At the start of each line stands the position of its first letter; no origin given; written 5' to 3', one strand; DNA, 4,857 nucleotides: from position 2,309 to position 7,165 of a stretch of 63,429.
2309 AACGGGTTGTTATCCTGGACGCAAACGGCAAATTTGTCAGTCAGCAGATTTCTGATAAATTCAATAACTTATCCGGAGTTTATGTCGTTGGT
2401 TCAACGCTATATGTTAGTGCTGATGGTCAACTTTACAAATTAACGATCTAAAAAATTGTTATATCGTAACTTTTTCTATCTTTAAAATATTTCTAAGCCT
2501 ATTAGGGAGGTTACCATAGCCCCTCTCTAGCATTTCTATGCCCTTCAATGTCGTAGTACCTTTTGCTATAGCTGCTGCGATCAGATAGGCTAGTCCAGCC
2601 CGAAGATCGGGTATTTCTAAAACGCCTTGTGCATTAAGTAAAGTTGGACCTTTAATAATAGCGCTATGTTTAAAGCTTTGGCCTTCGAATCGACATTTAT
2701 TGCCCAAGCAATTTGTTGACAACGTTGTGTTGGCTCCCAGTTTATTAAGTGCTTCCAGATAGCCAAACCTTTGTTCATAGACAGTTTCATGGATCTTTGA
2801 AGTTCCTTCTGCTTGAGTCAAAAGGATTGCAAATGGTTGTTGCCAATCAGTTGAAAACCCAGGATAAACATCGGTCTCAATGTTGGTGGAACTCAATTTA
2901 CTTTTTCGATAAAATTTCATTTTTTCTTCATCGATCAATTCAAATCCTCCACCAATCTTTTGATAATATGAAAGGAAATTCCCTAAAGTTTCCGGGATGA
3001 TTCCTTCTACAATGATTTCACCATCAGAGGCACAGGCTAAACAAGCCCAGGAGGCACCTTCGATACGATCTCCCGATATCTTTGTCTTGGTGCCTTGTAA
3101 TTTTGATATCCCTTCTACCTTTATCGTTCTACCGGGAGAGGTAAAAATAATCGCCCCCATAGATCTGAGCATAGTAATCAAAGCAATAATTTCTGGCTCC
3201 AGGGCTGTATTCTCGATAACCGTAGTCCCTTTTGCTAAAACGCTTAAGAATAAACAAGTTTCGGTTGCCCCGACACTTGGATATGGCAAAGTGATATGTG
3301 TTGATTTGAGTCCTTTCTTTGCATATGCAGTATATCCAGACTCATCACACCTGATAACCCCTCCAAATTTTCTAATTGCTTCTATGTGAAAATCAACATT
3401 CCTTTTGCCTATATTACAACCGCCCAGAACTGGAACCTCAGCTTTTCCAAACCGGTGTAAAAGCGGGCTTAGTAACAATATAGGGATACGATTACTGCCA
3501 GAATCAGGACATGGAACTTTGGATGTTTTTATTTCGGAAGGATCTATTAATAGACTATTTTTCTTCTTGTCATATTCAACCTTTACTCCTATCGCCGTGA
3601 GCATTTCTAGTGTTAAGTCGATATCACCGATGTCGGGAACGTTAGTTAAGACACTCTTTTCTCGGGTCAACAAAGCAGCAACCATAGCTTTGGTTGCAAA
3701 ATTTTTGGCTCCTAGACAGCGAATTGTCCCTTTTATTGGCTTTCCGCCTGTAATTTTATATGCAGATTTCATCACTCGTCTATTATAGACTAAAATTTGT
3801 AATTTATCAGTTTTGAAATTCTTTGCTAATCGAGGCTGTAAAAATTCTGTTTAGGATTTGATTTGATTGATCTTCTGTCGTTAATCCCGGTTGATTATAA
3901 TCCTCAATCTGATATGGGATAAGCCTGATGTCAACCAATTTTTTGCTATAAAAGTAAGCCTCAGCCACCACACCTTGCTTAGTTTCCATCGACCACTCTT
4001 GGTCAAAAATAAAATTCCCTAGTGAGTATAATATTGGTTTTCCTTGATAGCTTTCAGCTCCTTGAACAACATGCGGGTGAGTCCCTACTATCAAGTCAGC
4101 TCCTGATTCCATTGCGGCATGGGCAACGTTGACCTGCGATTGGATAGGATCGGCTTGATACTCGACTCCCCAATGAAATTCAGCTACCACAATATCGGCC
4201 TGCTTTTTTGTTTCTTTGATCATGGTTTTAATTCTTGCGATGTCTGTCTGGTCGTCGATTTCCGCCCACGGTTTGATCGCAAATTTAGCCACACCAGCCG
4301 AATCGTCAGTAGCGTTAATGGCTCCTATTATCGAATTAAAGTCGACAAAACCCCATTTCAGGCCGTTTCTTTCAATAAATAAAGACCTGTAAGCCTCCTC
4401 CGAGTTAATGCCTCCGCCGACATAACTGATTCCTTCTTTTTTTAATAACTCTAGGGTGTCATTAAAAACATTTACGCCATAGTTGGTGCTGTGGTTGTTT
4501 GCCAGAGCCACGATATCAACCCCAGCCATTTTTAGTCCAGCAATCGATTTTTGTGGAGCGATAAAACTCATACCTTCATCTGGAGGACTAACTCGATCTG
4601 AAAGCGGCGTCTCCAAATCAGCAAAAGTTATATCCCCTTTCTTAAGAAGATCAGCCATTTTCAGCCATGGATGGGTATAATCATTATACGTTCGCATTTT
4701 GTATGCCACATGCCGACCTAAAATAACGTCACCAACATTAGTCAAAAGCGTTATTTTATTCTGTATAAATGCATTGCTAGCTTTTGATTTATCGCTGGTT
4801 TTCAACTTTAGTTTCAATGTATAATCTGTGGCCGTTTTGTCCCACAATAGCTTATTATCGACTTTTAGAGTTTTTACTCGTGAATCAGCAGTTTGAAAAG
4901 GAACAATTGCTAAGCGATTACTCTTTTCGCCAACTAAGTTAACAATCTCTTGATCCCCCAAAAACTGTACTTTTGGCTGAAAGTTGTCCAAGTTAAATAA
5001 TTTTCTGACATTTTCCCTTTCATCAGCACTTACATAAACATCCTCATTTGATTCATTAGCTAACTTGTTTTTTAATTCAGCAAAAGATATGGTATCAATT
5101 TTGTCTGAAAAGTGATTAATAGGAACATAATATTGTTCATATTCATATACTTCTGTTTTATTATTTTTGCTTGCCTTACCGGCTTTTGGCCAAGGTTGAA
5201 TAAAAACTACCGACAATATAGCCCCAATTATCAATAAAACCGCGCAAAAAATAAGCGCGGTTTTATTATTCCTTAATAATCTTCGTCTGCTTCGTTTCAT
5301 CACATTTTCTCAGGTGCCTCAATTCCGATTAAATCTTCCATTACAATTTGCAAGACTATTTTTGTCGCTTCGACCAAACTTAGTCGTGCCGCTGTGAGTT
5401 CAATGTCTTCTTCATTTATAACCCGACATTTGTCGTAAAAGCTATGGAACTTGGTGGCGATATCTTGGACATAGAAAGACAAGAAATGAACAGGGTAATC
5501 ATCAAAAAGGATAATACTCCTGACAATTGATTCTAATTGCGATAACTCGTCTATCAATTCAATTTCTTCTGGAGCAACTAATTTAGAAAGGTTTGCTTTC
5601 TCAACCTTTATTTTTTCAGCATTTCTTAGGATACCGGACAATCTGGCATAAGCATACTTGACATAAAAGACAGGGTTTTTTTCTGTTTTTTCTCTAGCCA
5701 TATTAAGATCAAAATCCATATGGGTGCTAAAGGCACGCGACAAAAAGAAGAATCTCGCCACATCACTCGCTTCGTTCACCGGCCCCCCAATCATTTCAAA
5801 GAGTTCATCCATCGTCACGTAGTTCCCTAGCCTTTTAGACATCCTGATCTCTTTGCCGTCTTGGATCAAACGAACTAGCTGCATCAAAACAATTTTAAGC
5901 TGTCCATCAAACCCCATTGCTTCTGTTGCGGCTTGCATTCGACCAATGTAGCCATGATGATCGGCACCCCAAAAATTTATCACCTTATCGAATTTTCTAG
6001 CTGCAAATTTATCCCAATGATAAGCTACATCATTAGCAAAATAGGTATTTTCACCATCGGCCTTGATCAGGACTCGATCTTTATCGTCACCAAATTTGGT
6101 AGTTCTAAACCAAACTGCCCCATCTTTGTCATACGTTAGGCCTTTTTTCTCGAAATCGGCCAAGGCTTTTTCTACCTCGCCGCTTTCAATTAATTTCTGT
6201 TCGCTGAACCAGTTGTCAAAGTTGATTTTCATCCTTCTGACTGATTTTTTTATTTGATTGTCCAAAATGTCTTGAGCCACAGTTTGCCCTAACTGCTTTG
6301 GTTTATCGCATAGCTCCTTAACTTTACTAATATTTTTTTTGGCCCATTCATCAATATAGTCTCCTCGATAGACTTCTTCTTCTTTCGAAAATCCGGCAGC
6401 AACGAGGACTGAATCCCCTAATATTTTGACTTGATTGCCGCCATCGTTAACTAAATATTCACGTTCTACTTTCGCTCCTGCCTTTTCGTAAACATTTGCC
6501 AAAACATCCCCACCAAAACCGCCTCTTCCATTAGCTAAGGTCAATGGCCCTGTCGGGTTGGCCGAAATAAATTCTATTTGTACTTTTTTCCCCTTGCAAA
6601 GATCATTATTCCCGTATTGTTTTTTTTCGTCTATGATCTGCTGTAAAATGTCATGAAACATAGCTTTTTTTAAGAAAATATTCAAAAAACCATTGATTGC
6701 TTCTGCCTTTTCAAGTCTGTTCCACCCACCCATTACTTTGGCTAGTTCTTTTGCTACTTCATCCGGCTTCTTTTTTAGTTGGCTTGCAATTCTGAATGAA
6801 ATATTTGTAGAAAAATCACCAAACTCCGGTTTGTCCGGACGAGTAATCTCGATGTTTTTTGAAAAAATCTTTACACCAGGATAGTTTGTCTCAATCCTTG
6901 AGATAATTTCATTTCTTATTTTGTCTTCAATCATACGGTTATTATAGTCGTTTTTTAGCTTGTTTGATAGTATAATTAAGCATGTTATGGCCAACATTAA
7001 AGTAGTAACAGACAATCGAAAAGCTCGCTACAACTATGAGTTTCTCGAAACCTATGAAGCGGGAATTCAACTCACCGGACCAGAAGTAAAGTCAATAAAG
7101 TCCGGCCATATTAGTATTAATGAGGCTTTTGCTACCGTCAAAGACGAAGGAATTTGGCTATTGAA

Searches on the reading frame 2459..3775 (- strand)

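Call 19: search_protein_families(library=pfam, proteins=[window:2459-3775:-], max_evalue=0.0001)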
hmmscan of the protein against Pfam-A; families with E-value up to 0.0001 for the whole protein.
window:2459-3775:- (438 aa): 1 family
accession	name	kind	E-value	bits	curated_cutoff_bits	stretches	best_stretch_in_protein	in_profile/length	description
PF00275.25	EPSP_synthase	-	3.5e-65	220.8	22.8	1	9-426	2-416/417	EPSP synthase (3-phosphoshikimate 1-carboxyvinyltransferase)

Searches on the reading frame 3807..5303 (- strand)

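Call 19: search_protein_families(library=pfam, proteins=[window:3807-5303:-], max_evalue=0.0001)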
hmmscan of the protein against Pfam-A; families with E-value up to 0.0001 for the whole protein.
window:3807-5303:- (498 aa): 1 family
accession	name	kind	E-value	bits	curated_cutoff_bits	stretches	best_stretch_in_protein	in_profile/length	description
PF09587.15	PGA_cap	-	8.4e-68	229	27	1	187-435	2-255/255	Bacterial capsule synthesis protein PGA_cap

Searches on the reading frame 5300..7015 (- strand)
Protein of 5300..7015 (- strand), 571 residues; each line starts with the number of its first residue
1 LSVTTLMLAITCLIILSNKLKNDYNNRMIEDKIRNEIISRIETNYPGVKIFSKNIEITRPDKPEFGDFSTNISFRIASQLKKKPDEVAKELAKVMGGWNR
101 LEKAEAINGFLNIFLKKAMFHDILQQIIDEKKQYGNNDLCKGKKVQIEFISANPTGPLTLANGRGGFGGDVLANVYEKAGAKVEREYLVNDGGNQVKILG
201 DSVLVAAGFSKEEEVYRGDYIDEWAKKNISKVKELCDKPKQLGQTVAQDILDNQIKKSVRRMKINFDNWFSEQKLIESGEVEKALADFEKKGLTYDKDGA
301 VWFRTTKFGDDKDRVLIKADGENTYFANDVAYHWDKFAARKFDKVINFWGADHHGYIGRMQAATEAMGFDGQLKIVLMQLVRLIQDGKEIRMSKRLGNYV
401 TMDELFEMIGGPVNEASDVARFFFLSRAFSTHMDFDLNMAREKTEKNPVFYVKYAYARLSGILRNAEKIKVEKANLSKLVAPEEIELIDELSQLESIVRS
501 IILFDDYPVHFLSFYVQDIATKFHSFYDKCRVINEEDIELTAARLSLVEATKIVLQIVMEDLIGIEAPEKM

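Call 19: search_protein_families(library=pfam, proteins=[window:5300-7015:-], max_evalue=0.0001)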
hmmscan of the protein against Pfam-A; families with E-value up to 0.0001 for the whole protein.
window:5300-7015:- (571 aa): 3 families
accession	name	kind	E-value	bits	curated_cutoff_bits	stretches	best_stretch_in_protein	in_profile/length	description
PF05746.21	DALR_1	-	1.5e-26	93.2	22.3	1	452-571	1-117/117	DALR anticodon binding domain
PF00750.26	tRNA-synt_1d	-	1e-18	67.9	23.3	1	124-406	2-295/349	tRNA synthetases class I (R), catalytic domain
PF03485.21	Arg_tRNA_synt_N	-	3.3e-17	63.3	21.5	1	31-115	5-85/85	Arginyl tRNA synthetase N terminal domain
